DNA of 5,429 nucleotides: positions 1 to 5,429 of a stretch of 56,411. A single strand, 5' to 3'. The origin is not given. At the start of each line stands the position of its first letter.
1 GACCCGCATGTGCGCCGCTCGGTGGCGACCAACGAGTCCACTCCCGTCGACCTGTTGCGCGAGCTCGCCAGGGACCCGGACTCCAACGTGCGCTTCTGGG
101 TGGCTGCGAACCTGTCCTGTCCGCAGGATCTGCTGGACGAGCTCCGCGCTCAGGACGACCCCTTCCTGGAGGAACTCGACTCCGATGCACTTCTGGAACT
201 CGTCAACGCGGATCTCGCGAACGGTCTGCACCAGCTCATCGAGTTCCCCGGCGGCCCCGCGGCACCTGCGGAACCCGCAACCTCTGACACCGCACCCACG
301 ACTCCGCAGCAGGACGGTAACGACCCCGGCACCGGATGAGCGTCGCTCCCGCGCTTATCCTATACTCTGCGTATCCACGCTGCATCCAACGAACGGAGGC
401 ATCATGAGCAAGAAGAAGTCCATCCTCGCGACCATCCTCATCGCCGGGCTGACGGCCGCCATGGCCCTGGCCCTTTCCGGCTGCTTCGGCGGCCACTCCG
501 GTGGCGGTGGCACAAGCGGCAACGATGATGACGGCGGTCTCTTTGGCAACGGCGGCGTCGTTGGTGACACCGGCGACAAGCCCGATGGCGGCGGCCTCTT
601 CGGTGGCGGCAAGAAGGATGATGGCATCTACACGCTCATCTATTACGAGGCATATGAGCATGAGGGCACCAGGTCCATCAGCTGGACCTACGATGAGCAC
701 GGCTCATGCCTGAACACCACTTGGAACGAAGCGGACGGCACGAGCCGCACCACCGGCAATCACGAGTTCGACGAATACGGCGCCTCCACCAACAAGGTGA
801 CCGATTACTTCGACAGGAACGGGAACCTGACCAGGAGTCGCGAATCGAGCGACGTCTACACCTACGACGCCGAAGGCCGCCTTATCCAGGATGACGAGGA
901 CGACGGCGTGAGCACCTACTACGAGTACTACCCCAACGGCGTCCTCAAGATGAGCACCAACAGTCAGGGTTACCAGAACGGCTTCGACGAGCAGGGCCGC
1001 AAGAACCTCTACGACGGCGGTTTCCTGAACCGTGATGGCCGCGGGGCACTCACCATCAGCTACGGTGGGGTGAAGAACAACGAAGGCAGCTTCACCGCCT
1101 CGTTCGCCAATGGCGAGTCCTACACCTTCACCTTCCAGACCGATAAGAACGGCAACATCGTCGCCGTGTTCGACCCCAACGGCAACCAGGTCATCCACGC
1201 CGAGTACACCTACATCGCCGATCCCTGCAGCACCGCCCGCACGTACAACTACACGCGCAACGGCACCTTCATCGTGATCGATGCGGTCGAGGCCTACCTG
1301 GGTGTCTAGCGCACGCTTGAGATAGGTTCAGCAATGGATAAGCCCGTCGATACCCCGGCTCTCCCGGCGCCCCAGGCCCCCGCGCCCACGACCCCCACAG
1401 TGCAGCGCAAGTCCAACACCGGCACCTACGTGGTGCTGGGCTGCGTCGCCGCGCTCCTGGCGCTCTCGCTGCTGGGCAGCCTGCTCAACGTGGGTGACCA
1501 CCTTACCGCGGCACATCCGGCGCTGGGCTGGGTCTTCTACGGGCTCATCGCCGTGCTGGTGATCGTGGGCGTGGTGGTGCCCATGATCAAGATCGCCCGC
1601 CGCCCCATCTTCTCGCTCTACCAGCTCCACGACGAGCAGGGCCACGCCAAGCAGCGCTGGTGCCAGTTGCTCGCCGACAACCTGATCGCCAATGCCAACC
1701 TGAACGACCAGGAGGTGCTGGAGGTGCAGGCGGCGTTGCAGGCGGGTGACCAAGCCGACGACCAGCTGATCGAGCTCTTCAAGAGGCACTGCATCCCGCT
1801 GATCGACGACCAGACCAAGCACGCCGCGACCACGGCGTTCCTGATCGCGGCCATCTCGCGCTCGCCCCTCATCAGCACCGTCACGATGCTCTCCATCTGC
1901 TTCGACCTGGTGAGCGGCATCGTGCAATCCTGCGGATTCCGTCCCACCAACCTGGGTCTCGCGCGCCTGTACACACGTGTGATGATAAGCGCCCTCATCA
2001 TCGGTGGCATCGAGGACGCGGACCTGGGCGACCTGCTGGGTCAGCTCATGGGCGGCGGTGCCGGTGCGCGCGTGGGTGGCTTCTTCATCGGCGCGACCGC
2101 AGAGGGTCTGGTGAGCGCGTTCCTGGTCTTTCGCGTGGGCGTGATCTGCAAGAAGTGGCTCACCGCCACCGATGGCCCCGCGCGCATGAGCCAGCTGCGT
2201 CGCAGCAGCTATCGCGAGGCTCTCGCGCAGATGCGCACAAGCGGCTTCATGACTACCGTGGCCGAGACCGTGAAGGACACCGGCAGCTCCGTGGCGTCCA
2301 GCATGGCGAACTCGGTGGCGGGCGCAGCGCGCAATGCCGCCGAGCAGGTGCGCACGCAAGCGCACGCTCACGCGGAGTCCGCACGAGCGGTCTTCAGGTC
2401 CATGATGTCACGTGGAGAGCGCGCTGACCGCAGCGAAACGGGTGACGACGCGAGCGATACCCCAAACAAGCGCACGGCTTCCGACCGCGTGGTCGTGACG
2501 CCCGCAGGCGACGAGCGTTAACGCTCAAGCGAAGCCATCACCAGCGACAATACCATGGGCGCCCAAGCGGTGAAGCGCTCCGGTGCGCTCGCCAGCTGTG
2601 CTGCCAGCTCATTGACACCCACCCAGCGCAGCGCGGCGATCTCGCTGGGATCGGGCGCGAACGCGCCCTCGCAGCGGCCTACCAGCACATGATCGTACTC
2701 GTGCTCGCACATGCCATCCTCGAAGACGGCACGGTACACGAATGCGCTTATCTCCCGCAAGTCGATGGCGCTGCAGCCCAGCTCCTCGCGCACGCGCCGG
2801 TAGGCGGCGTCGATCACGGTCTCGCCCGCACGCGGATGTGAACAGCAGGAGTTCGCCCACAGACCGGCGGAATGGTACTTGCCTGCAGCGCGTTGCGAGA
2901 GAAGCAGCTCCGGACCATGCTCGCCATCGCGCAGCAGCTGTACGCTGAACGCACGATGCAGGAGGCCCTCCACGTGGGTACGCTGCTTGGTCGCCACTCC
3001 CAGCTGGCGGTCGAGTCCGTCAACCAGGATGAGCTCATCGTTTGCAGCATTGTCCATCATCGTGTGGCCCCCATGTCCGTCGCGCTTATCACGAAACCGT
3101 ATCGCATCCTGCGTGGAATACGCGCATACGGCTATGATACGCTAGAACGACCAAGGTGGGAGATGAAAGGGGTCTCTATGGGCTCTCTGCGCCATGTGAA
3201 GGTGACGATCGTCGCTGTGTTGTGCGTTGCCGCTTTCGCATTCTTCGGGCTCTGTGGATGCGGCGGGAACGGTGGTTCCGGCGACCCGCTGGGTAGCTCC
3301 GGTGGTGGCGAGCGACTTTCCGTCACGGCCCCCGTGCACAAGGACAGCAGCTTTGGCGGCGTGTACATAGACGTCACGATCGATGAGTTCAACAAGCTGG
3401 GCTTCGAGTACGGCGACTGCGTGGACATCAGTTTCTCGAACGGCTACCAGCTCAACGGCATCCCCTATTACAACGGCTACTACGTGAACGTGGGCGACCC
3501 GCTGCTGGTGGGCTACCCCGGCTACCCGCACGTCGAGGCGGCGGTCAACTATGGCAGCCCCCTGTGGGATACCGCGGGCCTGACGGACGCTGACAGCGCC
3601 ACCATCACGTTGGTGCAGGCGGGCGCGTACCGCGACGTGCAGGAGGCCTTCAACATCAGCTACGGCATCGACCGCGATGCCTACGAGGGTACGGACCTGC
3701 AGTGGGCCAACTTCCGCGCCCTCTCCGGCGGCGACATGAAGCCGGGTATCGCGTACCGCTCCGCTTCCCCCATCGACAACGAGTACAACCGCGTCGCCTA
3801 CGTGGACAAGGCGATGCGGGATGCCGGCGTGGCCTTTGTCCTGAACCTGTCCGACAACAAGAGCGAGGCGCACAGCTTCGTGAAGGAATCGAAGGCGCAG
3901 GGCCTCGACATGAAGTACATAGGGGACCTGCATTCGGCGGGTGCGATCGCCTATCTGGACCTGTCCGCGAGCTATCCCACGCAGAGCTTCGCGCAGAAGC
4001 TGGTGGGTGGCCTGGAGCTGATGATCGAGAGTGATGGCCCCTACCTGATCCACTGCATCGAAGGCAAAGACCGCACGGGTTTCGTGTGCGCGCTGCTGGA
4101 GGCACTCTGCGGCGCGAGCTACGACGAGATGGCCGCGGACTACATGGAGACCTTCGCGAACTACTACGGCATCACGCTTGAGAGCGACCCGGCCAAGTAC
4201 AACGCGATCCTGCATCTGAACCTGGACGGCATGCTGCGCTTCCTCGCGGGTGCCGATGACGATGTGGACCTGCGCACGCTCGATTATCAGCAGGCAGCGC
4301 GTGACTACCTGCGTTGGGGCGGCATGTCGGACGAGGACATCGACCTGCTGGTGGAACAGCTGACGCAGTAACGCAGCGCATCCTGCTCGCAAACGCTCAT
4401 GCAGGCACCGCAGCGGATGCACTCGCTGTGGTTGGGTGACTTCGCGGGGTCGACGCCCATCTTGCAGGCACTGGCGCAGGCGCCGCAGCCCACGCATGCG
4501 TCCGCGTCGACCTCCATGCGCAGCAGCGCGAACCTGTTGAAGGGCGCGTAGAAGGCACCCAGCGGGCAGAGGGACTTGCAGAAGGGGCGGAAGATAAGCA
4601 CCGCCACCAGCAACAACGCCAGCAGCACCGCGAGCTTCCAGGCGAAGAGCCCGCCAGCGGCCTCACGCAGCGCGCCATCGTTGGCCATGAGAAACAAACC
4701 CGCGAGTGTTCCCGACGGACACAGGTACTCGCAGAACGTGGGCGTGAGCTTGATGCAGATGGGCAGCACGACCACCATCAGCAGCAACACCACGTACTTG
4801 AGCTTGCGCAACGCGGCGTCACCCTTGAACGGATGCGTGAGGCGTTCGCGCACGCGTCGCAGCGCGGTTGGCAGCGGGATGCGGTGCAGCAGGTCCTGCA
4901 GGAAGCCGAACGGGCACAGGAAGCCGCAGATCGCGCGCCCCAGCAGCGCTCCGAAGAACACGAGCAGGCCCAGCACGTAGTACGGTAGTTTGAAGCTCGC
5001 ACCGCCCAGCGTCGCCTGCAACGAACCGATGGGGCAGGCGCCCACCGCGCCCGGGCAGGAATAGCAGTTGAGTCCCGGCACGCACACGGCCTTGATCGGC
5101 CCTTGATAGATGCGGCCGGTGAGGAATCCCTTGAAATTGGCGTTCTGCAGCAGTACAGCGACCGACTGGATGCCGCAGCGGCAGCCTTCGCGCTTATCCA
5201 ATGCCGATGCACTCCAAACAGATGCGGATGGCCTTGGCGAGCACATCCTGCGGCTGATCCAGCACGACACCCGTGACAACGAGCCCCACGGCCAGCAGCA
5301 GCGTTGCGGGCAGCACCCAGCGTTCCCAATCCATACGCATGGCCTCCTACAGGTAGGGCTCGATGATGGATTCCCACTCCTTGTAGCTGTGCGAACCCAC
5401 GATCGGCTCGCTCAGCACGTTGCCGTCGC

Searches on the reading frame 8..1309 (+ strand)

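Call 79: search_protein_families(library=pfam, proteins=[window:8-1309:+], max_evalue=0.001)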
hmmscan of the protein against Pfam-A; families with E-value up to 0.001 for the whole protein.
window:8-1309:+ (433 aa): 1 family
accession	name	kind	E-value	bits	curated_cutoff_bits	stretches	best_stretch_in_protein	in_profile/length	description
PF05593.20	RHS_repeat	-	8.3e-07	29.7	22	0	268-294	1-30/38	RHS Repeat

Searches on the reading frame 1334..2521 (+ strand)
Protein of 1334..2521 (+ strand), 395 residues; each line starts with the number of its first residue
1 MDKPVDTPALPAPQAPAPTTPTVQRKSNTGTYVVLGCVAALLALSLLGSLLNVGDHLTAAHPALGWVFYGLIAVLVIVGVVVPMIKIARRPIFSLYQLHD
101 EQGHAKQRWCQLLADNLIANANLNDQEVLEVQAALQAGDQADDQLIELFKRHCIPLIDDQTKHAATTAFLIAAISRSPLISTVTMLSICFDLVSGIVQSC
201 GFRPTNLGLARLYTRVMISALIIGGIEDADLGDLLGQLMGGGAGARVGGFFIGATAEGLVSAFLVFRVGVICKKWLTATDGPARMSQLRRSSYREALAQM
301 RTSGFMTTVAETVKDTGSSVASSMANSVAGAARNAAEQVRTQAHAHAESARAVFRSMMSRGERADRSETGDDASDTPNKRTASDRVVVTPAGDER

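Call 79: search_protein_families(library=pfam, proteins=[window:1334-2521:+], max_evalue=0.001)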
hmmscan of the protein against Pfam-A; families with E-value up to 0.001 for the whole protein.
window:1334-2521:+ (395 aa): 1 family
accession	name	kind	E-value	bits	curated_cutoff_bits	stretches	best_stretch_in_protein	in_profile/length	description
PF05128.17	DUF697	-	1.8e-06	28.2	27.7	1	139-280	8-139/162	Domain of unknown function (DUF697)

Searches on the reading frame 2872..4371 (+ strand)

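Call 79: search_protein_families(library=pfam, proteins=[window:2872-4371:+], max_evalue=0.001)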
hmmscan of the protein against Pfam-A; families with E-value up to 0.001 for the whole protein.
window:2872-4371:+ (499 aa): 2 families
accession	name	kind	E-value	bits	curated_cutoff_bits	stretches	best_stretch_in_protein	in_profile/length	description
PF13350.11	Y_phosphatase3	-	5.1e-15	56.5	22.2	1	284-498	18-239/240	Tyrosine phosphatase family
PF22785.1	Tc-R-P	-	9e-06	26.6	27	1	313-407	17-98/106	Polymorphic toxin system, DSP-PTPase phosphatase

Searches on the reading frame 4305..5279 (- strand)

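Call 79: search_protein_families(library=pfam, proteins=[window:4305-5279:-], max_evalue=0.001)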
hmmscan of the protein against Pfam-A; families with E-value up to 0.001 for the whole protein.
window:4305-5279:- (324 aa): 7 families
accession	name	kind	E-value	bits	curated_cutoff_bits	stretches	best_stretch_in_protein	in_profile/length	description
PF12801.12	Fer4_5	-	1.3e-17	63.9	22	2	103-134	9-40/48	4Fe-4S binding domain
PF00037.32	Fer4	-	2.9e-10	40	21.1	2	283-302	4-23/24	4Fe-4S binding domain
PF12797.12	Fer4_2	-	9.8e-07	28.8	24.5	1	254-273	2-21/22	4Fe-4S binding domain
PF13187.11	Fer4_9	-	1.9e-05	25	27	1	261-301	1-51/52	4Fe-4S dicluster domain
PF12837.12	Fer4_6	-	2.3e-05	24.6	25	1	255-276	2-23/24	4Fe-4S binding domain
PF13237.11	Fer4_10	-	3.9e-05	23.9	25.5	1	255-297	2-52/53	4Fe-4S dicluster domain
PF12838.12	Fer4_7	-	0.00024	21.9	27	1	233-276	7-52/52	4Fe-4S dicluster domain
